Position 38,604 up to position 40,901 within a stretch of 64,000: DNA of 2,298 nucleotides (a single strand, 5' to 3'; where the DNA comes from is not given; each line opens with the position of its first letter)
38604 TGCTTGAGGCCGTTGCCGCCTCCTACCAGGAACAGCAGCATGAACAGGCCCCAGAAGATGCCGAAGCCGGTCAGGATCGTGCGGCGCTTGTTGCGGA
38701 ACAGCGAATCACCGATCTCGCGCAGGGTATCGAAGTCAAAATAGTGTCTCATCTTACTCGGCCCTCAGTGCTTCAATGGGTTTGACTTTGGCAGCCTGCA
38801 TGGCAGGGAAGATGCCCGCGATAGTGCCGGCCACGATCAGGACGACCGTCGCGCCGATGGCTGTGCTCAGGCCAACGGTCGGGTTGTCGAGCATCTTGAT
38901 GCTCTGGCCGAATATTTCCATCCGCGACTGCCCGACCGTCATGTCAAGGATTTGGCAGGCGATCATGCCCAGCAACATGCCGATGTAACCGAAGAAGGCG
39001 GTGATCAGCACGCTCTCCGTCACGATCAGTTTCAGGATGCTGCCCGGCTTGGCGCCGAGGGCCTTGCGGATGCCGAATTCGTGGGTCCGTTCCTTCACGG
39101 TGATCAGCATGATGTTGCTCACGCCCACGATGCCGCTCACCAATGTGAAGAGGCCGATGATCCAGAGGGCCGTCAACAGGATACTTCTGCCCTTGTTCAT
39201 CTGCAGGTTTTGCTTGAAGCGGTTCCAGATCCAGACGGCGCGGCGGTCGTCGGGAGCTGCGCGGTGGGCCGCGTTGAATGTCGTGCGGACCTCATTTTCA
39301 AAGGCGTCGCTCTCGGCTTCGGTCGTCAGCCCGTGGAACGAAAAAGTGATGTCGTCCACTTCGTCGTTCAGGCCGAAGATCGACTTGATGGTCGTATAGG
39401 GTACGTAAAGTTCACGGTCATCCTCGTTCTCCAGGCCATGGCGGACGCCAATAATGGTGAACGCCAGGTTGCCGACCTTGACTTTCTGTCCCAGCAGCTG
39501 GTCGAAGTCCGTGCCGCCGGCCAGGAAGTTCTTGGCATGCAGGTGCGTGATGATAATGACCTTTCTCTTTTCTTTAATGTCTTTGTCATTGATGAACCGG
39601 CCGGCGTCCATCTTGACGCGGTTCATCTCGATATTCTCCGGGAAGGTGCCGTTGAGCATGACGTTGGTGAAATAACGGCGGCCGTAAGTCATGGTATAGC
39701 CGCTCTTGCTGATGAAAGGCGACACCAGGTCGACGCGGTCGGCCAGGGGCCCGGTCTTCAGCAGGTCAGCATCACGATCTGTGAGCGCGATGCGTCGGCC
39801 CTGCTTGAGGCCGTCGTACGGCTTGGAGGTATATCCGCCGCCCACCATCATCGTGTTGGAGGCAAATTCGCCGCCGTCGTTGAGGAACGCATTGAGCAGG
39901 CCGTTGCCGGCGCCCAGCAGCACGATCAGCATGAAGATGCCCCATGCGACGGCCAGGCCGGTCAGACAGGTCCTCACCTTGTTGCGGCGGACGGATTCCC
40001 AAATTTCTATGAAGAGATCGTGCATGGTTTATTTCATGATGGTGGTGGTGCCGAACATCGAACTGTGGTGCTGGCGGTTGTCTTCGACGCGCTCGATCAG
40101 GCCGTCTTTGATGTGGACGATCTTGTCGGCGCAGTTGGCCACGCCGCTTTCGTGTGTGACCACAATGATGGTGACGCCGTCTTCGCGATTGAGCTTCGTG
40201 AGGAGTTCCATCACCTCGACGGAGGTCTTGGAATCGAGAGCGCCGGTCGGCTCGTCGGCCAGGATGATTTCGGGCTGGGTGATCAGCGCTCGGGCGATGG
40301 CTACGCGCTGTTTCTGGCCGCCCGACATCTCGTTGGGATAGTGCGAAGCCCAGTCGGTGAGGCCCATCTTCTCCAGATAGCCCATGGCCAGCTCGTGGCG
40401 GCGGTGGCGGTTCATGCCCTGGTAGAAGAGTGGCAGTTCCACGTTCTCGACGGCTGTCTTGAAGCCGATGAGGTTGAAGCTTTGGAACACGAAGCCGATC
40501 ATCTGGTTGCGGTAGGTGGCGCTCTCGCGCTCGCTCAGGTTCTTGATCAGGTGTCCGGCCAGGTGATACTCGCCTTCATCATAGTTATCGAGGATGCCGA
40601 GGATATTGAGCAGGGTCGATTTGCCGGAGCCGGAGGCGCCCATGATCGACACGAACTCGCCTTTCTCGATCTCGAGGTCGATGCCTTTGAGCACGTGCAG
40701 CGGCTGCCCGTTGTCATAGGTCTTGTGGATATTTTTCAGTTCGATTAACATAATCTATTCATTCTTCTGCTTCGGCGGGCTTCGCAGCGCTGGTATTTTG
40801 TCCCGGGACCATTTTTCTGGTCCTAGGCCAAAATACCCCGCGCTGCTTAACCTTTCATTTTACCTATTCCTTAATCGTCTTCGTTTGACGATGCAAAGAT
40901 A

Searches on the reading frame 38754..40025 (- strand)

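Call 76: search_protein_families(library=pfam, proteins=[window:38754-40025:-], max_evalue=0.00001)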
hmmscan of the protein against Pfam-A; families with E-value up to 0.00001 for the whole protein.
window:38754-40025:- (423 aa): 2 families
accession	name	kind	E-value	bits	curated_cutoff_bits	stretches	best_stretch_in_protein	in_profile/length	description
PF12704.14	MacB_PCD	-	1.5e-26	94.5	27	1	19-247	1-205/207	MacB-like periplasmic core domain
PF02687.27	FtsX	-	7.1e-16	58.8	25.5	1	289-415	2-119/120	FtsX-like permease C-terminal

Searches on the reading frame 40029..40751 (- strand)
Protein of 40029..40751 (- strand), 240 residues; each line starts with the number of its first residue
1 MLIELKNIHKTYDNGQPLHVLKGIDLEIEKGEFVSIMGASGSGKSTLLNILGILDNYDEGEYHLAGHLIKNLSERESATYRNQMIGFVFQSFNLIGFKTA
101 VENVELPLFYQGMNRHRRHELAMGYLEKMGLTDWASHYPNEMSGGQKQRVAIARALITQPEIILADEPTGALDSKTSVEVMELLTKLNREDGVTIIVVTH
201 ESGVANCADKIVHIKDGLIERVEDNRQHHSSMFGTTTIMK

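Call 76: search_protein_families(library=pfam, proteins=[window:40029-40751:-], max_evalue=0.00001)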
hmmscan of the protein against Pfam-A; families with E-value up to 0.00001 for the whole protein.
window:40029-40751:- (240 aa): 3 families
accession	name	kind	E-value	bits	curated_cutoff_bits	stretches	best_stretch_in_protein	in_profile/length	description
PF00005.33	ABC_tran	-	1.3e-31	110.5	25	1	21-169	1-136/137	ABC transporter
PF13304.12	AAA_21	-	3.1e-08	34.5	27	0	34-63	2-34/304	AAA domain, putative AbiEii toxin, Type IV TA system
PF02463.25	SMC_N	-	1.6e-07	31.4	40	1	31-215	24-212/220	RecF/RecN/SMC N terminal domain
